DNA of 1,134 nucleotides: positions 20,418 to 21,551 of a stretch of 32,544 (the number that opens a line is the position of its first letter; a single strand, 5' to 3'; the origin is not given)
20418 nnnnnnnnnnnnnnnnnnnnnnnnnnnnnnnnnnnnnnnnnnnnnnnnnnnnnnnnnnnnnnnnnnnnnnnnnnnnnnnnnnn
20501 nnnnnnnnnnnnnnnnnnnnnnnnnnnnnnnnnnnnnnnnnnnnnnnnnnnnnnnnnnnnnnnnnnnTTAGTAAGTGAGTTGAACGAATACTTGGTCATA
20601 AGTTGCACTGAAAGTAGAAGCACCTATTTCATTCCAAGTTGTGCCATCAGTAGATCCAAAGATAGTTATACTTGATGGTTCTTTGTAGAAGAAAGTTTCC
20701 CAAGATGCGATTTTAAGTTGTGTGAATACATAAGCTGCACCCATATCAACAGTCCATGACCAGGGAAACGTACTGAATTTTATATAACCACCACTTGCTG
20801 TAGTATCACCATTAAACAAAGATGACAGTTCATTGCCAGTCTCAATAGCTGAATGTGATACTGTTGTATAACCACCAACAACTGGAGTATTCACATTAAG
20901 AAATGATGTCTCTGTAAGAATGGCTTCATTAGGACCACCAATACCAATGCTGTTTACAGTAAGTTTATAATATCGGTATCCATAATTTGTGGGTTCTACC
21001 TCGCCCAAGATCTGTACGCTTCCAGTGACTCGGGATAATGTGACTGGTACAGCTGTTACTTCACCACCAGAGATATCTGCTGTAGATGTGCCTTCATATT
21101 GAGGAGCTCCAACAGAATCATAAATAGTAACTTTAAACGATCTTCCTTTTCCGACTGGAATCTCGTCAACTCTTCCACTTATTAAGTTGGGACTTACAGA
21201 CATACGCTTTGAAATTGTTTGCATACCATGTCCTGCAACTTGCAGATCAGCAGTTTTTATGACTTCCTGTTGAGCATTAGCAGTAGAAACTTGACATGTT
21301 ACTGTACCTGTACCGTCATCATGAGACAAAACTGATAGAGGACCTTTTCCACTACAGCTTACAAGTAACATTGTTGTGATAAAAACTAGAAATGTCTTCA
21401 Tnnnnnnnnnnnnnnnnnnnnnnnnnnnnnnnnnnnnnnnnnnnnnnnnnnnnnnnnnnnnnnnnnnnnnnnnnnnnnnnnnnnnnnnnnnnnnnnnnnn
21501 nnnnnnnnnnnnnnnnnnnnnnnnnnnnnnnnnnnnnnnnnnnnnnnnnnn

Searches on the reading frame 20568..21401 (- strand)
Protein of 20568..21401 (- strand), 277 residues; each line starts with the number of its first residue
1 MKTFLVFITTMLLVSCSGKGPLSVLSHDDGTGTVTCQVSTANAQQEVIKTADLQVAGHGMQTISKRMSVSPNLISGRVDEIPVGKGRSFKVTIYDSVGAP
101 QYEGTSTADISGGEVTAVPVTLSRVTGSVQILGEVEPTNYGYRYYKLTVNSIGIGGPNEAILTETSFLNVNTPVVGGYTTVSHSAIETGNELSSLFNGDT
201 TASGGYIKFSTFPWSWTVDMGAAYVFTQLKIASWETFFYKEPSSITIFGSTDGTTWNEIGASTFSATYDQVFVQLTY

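Call 34: search_protein_families(library=phrogs, proteins=[window:20568-21401:-], max_evalue=0.001)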
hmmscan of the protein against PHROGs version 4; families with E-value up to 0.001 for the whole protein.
window:20568-21401:- (277 aa): 0 families

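Call 61: search_protein_families(library=pfam, proteins=[window:20568-21401:-], max_evalue=0.001)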
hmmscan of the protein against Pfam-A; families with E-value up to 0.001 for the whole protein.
window:20568-21401:- (277 aa): 2 families
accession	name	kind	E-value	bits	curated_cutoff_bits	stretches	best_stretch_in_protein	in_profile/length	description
PF22633.2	F5_F8_type_C_2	-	2.2e-06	28.6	27.8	1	210-267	16-73/91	NedA-like, galactose-binding domain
PF00754.31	F5_F8_type_C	-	1.7e-05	25.3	28.2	1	188-269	10-90/127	F5/8 type C domain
